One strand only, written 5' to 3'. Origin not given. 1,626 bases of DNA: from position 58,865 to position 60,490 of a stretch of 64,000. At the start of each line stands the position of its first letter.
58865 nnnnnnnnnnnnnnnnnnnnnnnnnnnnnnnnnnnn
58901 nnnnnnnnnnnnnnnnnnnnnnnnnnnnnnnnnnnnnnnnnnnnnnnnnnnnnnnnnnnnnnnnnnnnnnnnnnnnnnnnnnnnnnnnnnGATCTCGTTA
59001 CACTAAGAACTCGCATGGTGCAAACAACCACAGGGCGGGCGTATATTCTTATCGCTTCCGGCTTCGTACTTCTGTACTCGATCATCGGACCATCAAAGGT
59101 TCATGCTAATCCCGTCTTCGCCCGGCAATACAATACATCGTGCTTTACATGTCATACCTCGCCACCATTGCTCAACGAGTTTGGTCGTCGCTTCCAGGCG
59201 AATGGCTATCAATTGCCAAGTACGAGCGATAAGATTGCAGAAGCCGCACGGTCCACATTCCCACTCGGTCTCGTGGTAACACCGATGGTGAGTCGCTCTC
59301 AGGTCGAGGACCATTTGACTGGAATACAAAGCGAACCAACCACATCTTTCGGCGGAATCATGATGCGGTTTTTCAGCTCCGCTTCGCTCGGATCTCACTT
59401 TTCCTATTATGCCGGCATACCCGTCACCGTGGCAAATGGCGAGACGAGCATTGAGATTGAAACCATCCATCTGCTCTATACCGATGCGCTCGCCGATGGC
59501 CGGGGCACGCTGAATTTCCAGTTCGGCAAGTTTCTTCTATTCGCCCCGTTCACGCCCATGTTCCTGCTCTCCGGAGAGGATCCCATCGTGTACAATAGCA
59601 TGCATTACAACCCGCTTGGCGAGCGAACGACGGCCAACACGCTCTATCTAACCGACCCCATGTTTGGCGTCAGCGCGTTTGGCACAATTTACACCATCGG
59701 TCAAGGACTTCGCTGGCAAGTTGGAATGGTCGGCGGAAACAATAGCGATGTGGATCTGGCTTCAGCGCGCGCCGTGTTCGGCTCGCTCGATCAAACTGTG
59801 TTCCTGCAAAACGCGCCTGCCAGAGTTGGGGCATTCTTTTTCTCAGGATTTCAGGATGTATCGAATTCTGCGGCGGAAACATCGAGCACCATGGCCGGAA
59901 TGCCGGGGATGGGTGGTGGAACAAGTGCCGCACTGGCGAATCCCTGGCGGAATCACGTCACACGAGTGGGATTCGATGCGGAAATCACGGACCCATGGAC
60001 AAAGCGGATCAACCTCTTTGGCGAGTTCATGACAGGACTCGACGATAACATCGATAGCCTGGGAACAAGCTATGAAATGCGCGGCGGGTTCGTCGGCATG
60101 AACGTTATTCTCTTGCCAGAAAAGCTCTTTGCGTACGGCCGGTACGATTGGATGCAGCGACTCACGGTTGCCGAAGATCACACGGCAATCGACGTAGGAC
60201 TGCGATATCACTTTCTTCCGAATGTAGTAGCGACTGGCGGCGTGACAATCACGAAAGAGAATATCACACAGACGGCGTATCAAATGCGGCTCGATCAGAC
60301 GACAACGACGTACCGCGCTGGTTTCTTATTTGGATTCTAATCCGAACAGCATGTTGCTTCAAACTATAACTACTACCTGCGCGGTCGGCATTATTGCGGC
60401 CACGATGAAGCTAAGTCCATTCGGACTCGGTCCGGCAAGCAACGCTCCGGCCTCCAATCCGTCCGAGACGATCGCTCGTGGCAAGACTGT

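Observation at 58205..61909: Operon that looks like an iron-oxidation / extracellular electron-transfer conduit: cupredoxin - Cyc2-like cytochrome-porin - dihaem cytochrome c - Met-rich lipoprotein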

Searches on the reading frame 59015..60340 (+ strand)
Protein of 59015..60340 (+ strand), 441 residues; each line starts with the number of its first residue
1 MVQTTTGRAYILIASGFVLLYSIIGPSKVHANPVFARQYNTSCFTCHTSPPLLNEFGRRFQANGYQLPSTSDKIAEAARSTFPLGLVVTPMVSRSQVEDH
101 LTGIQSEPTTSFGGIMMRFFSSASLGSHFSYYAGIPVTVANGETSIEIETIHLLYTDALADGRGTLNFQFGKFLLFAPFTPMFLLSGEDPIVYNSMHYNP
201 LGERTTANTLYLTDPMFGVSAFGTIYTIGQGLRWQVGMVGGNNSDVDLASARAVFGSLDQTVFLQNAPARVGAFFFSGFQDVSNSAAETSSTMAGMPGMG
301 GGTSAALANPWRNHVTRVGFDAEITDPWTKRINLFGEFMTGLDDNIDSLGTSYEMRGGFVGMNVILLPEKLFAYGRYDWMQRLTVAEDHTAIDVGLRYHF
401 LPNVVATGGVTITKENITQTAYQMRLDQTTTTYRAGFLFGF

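Call 3: search_protein_families(library=pfam, proteins=[window:59015-60340:+], max_evalue=1)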
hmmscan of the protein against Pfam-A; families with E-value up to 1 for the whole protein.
window:59015-60340:+ (441 aa): 0 families

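Call 4: search_protein_families(library=ncbifam, proteins=[window:59015-60340:+], max_evalue=1)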
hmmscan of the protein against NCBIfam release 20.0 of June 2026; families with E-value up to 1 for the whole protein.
window:59015-60340:+ (441 aa): 0 families

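Call 5: find_homologous_proteins(query=window:59015-60340:+)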
Query window:59015-60340:+ (441 aa): 61 proteins with E <= 0.001 among 8000 candidates.
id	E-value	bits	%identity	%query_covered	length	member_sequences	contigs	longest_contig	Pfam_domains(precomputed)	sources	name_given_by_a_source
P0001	2.0e-295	997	100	100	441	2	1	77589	-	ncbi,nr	ncbi:MAG: hypothetical protein Q8922_08095 [Bacteroidota bacterium]|nr:hypothetical protein [Bactero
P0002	2.1e-200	684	73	93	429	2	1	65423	-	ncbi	-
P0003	3.4e-140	486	54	94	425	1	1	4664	-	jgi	jgi:hypothetical protein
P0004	9.8e-135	468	53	93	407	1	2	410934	-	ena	-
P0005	3.9e-134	466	51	98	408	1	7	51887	-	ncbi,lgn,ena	-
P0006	5.6e-132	459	53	93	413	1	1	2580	-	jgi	jgi:hypothetical protein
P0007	1.0e-130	455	51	93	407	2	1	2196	-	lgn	-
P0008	1.1e-128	448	50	98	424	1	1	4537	-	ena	-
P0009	1.1e-125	438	50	98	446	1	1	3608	-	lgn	-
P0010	2.5e-125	437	49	98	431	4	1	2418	-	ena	-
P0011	6.9e-122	426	45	98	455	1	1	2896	-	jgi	jgi:hypothetical protein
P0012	1.3e-121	425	48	94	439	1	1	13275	-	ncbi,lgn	-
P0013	2.9e-120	420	49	96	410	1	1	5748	-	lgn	-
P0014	1.4e-119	418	49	94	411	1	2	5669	-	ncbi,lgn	-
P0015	1.4e-119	418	48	97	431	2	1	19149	-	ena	-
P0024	1.8e-113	398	47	94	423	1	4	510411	-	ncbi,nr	ncbi:MAG: hypothetical protein Q8922_00135 [Bacteroidota bacterium]|nr:hypothetical protein [Bactero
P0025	3.2e-113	397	47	99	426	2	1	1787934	-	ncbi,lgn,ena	-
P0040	4.0e-63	232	32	98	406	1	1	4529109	-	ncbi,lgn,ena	-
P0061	2.6e-7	48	29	35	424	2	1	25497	-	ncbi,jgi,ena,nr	ncbi:MAG: hypothetical protein OEX07_01085 [Gammaproteobacteria bacterium]|nr:hypothetical protein [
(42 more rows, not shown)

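Call 6: search_solved_structures(query=window:59015-60340:+, max_evalue=10)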
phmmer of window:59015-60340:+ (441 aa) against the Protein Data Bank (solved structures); distinct sequences matched with E-value up to 10: 2.
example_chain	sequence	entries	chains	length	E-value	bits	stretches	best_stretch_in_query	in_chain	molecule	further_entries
2dno_A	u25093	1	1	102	0.82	11.7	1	226-300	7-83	trinucleotide repeat containing 4 variant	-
1kng_A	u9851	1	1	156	0.89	11.6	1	39-104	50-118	THIOL:DISULFIDE INTERCHANGE PROTEIN CYCY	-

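Call 14: find_encoding_contigs(protein=P0024, flank=8000, max_places=2)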
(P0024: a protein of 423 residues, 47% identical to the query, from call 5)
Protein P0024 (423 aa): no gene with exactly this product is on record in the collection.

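Call 15: find_encoding_contigs(protein=P0025, flank=8000, max_places=2)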
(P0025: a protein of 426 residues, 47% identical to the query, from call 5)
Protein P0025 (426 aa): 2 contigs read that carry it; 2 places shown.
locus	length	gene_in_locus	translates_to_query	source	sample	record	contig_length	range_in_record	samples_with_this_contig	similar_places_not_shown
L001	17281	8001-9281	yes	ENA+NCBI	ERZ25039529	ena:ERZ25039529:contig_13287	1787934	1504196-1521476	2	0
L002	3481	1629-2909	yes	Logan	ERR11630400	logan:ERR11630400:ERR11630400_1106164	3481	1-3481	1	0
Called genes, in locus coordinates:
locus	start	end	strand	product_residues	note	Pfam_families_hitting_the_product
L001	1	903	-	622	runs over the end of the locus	PF07973:tRNA_SAD, PF00587:tRNA-synt_2b, PF03129:HGTP_anticodon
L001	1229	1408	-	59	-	-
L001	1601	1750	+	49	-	-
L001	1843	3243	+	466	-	-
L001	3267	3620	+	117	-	PF00034:Cytochrom_C (weak)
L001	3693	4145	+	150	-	PF00355:Rieske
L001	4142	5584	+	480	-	PF00033:Cytochrome_B, PF13631:Cytochrom_B_N_2, PF00032:Cytochrom_B_C, PF00034:Cytochrom_C, PF13442:Cytochrome_CBB3 (weak)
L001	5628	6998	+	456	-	PF01212:Beta_elim_lyase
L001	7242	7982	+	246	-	PF14686:fn3_3 (weak), PF13620:CarboxypepD_reg (weak)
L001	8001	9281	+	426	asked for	-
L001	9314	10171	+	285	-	PF00034:Cytochrom_C, PF13442:Cytochrome_CBB3, PF00034:Cytochrom_C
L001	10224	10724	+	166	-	PF00034:Cytochrom_C, PF13442:Cytochrome_CBB3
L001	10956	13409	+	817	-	PF12156:ATPase-cat_bd, PF00403:HMA, PF00122:E1-E2_ATPase, PF00702:Hydrolase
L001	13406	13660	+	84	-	PF03597:FixS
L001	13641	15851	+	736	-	PF00115:COX1, PF02433:FixO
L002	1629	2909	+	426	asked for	-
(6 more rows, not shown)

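Call 16: find_encoding_contigs(protein=P0040, flank=8000, max_places=2)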
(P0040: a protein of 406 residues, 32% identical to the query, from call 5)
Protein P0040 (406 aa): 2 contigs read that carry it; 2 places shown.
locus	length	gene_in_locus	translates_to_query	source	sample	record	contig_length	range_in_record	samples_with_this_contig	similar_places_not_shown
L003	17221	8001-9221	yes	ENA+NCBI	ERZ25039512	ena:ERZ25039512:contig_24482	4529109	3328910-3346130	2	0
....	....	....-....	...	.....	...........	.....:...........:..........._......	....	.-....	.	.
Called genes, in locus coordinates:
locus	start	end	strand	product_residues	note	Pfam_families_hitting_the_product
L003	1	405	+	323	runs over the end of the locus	PF00034:Cytochrom_C, PF13442:Cytochrome_CBB3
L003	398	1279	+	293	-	PF02630:SCO1-SenC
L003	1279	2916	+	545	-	PF00115:COX1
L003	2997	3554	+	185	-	PF00510:COX3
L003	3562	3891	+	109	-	PF03626:COX4_pro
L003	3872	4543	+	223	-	PF02790:COX2_TM, PF00116:COX2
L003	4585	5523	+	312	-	PF01040:UbiA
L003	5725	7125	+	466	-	PF00034:Cytochrom_C (weak), PF13442:Cytochrome_CBB3 (weak)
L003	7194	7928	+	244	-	PF22904:NOMO1-like_2nd (faint), PF14686:fn3_3 (weak), PF13620:CarboxypepD_reg, PF13715:CarbopepD_reg_2 (weak)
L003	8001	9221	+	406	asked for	-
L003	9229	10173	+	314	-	PF02167:Cytochrom_C1 (faint), PF00034:Cytochrom_C, PF13442:Cytochrome_CBB3, PF00034:Cytochrom_C, PF13442:Cytochrome_CBB3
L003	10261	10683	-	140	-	-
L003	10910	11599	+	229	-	-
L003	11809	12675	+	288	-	PF13495:Phage_int_SAM_4, PF02899:Phage_int_SAM_1 (weak), PF00589:Phage_integrase, PF16795:Phage_integr_3 (weak), PF22823:MrpR_C_cat (faint)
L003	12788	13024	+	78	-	-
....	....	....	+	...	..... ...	-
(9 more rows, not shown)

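Call 23: find_encoding_contigs(protein=P0061, flank=8000, max_places=2)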
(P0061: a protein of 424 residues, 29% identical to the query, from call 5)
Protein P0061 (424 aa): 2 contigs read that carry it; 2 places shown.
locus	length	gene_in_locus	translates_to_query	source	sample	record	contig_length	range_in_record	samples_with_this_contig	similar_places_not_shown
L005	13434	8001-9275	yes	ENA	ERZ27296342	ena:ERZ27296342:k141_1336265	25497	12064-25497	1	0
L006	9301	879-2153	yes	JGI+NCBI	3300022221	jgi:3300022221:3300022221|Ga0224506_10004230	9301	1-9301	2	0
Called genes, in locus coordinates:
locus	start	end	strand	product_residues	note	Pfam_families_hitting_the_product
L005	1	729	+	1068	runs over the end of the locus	PF00672:HAMP (faint), PF00512:HisKA, PF02518:HATPase_c, PF00072:Response_reg, PF01627:Hpt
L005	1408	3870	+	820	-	PF01289:Thiol_cytolysin, PF01839:FG-GAP (faint), PF13517:FG-GAP_3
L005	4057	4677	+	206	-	PF13469:Sulfotransfer_3 (faint), PF17784:Sulfotransfer_4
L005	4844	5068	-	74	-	-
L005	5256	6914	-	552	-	PF00672:HAMP, PF00015:MCPsignal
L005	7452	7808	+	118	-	-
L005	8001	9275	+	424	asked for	-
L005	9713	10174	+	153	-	-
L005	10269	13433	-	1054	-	?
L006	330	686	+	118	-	-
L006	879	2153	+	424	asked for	-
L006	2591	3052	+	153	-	-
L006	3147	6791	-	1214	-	-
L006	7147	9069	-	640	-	PF11974:bMG3 (faint), PF13620:CarboxypepD_reg, PF13715:CarbopepD_reg_2, PF17210:SdrD_B (faint), PF17802:SpaA (faint), PF22904:NOMO1-like_2nd (faint), PF13620:CarboxypepD_reg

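Call 24: find_encoding_contigs(protein=P0004, flank=8000, max_places=2)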
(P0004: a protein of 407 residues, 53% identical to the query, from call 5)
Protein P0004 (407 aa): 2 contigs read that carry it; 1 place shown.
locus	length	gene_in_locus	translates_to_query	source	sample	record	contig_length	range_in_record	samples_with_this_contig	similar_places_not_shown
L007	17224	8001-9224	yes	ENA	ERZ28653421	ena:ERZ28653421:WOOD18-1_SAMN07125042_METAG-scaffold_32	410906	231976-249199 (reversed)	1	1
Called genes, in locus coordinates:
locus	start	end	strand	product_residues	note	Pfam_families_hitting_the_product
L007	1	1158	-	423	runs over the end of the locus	PF02441:Flavoprotein, PF04127:DFP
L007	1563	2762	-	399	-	PF13620:CarboxypepD_reg, PF13715:CarbopepD_reg_2 (faint), PF17210:SdrD_B (faint), PF17802:SpaA (faint), PF22904:NOMO1-like_2nd (faint), PF08308:PEGA (faint), PF13620:CarboxypepD_reg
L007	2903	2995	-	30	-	-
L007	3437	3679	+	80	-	-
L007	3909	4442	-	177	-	-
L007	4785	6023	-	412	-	-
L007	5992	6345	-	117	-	-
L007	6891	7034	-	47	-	-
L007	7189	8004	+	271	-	PF14686:fn3_3 (weak), PF13620:CarboxypepD_reg (weak)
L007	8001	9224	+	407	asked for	-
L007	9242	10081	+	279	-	PF13442:Cytochrome_CBB3, PF00034:Cytochrom_C, PF13442:Cytochrome_CBB3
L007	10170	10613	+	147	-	PF00034:Cytochrom_C, PF13442:Cytochrome_CBB3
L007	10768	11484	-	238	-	PF01988:VIT1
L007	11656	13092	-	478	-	PF00072:Response_reg, PF00158:Sigma54_activat, PF14532:Sigma54_activ_2, PF07724:AAA_2 (weak), PF07728:AAA_5, PF25601:AAA_lid_14, PF02954:HTH_8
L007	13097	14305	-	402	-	PF00989:PAS, PF08448:PAS_4, PF13188:PAS_8, PF13426:PAS_9, PF08447:PAS_3 (faint), PF00512:HisKA, PF02518:HATPase_c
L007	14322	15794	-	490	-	PF04055:Radical_SAM, PF06969:HemN_C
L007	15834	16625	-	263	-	PF04405:ScdA_N, PF01814:Hemerythrin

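Call 25: find_encoding_contigs(protein=P0002, flank=10000, max_places=2)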
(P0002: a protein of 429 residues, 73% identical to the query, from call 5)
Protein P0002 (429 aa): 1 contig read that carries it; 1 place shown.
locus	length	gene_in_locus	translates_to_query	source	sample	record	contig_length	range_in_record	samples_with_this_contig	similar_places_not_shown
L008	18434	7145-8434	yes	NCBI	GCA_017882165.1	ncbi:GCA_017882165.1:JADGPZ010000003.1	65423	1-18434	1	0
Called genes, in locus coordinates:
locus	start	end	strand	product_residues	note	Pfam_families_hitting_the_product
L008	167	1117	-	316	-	PF02012:BNR (faint), PF15902:Sortilin-Vps10 (faint)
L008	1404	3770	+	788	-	PF00330:Aconitase, PF00694:Aconitase_C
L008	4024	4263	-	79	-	PF21748:UPF0150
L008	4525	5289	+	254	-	-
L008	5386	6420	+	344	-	-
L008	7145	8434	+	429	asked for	-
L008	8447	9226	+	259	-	PF13442:Cytochrome_CBB3, PF00034:Cytochrom_C, PF13442:Cytochrome_CBB3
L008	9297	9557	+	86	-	-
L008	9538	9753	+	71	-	PF10049:DUF2283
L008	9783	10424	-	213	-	PF00881:Nitroreductase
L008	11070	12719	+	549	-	PF03572:Peptidase_S41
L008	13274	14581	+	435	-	PF03952:Enolase_N, PF00113:Enolase_C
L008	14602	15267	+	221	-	PF01121:CoaE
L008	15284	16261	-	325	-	PF01946:Thi4 (faint), PF00890:FAD_binding_2 (weak), PF01266:DAO (faint), PF03486:HI0933_like (faint), PF07992:Pyr_redox_2, PF12831:FAD_oxidored (faint), PF13738:Pyr_redox_3, PF00070:Pyr_redox, +1 more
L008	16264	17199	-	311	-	PF08331:QueG_DUF1730, PF13484:Fer4_16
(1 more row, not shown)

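Call 26: find_encoding_contigs(protein=P0005, flank=10000, max_places=2)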
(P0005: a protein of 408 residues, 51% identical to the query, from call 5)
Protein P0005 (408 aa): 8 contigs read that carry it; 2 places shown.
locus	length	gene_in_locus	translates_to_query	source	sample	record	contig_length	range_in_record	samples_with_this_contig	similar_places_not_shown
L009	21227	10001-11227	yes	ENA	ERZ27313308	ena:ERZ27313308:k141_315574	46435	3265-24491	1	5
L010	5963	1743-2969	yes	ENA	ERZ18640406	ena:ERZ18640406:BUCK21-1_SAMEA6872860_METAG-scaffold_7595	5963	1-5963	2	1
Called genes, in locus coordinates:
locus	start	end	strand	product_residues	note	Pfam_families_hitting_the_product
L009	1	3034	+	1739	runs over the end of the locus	PF25778:DUF7948, PF06832:BiPBP_C (faint), PF19081:Ig_7 (weak), PF19408:PKD_6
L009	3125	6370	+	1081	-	-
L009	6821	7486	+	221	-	PF10342:Kre9_KNH (weak)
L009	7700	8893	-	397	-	PF05940:NnrS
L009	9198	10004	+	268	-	PF13620:CarboxypepD_reg (weak)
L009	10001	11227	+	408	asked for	-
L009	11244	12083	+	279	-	PF13442:Cytochrome_CBB3, PF00034:Cytochrom_C, PF13442:Cytochrome_CBB3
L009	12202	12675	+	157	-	PF00034:Cytochrom_C, PF13442:Cytochrome_CBB3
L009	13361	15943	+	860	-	PF12156:ATPase-cat_bd, PF00403:HMA, PF00122:E1-E2_ATPase, PF00702:Hydrolase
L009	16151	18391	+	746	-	PF00115:COX1, PF02433:FixO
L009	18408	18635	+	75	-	-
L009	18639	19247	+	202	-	PF14715:FixP_N, PF00034:Cytochrom_C (weak), PF13442:Cytochrome_CBB3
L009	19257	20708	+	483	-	PF12801:Fer4_5, PF12838:Fer4_7 (weak), PF13183:Fer4_8 (faint), PF13187:Fer4_9 (weak), PF13237:Fer4_10 (faint), PF13534:Fer4_17 (faint), PF13746:Fer4_18, PF11614:FixG_C (weak)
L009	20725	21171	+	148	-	PF05751:FixH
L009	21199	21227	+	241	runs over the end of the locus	PF13386:DsbD_2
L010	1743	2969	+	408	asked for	-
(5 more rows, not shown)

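Call 37: predict_structure(alignment_id=A2)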
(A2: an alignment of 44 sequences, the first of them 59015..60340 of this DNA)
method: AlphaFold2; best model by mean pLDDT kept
length: 441 residues; sequences in the alignment: 44
mean_pLDDT: 81.8   pTM: 0.79
mean pLDDT of the five models: 81.8, 79.0, 77.0, 76.9, 76.2
residues with pLDDT >= 90: 178; 70-90: 167; 50-70: 60; < 50: 36
segments of 3 or more residues with pLDDT < 50: 1-4, 28-41, 68-70, 290-303
pLDDT, mean of each block of 10 residues (from residue 1): 54 82 56 42 59 65 53 61 78 96 95 86 82 88 86 89 87 87 82 76 87 92 86 93 82 95 86 96 72 44 64 96 89 94 93 95 91 96 92 96 91 88 81 93 78
secondary structure, 60 per line:
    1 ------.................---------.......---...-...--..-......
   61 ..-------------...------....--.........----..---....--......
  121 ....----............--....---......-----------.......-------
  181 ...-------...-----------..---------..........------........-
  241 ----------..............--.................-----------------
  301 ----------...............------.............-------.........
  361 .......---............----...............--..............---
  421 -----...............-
elements in order: H7-23 H33-39 E47-49 H55-62 E85-88 E91-99 E109-112 E115-124 E129-140 E143-146 E150-155 E167-173 E216-225 E232-239 E251-264 E267-283 E311-325 E332-344 E352-367 E371-382 E387-401 E404-417 E426-440

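Call 42: find_related_loci(query=A2, collection=genome_contigs, flank=10000)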
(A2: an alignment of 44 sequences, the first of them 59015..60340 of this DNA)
Query A2 (441 aa) in genome_contigs; peptide patterns used: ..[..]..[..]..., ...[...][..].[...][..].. (x = any residue, [..] = any of these).
147 stretches matched a pattern; 120 encode a relative of the query (tblastn E <= 1e-3); the best 80 are kept; 80 distinct loci.
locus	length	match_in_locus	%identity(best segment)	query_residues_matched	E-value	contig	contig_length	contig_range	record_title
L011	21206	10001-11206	51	9-441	4e-142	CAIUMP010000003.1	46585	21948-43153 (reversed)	MAG: uncultured Ignavibacteriae bacterium isolate Ki2-D3_bin-1418 genome assembly, contig: bin-1418:03/62, whole genome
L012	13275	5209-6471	48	27-441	3e-124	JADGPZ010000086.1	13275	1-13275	MAG: Candidatus Kapaibacterium sp. isolate Chersky.7_45 contig-100_809, whole genome shotgun sequence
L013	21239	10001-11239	46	19-441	5e-124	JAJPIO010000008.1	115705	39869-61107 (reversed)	MAG: Bacteroidetes bacterium isolate Centralia_MAG_334 k107_9403551, whole genome shotgun sequence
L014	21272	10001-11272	47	5-441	4e-120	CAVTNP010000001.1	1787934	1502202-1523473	MAG: Ignavibacteriota bacterium isolate MFD04780.bin.1.195 genome assembly, contig: contig_13287, whole genome shotgun s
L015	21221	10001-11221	47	12-441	2e-118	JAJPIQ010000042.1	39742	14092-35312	MAG: Bacteroidetes bacterium isolate Centralia_MAG_339 k107_22965519, whole genome shotgun sequence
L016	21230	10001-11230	46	30-441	2e-116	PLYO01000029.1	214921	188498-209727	MAG: Ignavibacteriae bacterium isolate palsa_1295 73.20120700_P3D.263_contig_68328, whole genome shotgun sequence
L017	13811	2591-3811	44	14-441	8e-110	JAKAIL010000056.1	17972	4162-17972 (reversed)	MAG: Bacteroidetes bacterium isolate WY3.bin23 NODE_5206_length_17972_cov_1.379994, whole genome shotgun sequence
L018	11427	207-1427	46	28-441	1e-109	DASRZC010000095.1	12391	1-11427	MAG TPA_asm: Candidatus Kapaibacterium sp. isolate SMAG_U14065 k141_1503322, whole genome shotgun sequence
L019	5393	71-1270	43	11-441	9e-110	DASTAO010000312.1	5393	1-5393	MAG TPA_asm: Candidatus Kapaibacterium sp. isolate SMAG_U739 k141_813892, whole genome shotgun sequence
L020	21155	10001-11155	44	31-441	2e-109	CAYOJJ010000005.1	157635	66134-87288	MAG TPA_asm: uncultured Alphaproteobacteria bacterium isolate SRP262948_co1_66 genome assembly, contig: NODE_90_length_1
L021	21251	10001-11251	45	17-441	2e-118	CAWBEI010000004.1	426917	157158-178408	MAG: Ignavibacteriota bacterium isolate MFD04780.bin.1.147 genome assembly, contig: contig_20991, whole genome shotgun s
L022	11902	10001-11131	36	17-411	1e-75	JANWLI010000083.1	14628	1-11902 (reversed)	MAG: Candidatus Kapaibacterium sp. isolate CRAIB_MAG116 c_000000056151, whole genome shotgun sequence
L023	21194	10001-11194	33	12-437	6e-70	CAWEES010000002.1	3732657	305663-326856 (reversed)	MAG: uncultured Bacteroidetes bacterium isolate MFD01188.bin.1.46 genome assembly, contig: contig_4108, whole genome sho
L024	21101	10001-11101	34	15-416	3e-69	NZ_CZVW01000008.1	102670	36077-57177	Candidatus Chrysopegis kryptomonas strain JGI-23, whole genome shotgun sequence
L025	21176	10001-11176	34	15-441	3e-69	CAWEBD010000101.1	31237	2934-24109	MAG: uncultured Bacteroidetes bacterium isolate MFD01299.bin.2.3 genome assembly, contig: contig_27813, whole genome sho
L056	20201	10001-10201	41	15-85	1e-11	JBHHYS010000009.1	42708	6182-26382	MAG: Terriglobia bacterium isolate Maj_2_bin.34 NODE_281_length_42708_cov_9.669402, whole genome shotgun sequence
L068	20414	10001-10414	28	33-144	1e-10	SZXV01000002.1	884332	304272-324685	MAG: Chlorobium sp. isolate L227-S-6D L227_S_6D_2, whole genome shotgun sequence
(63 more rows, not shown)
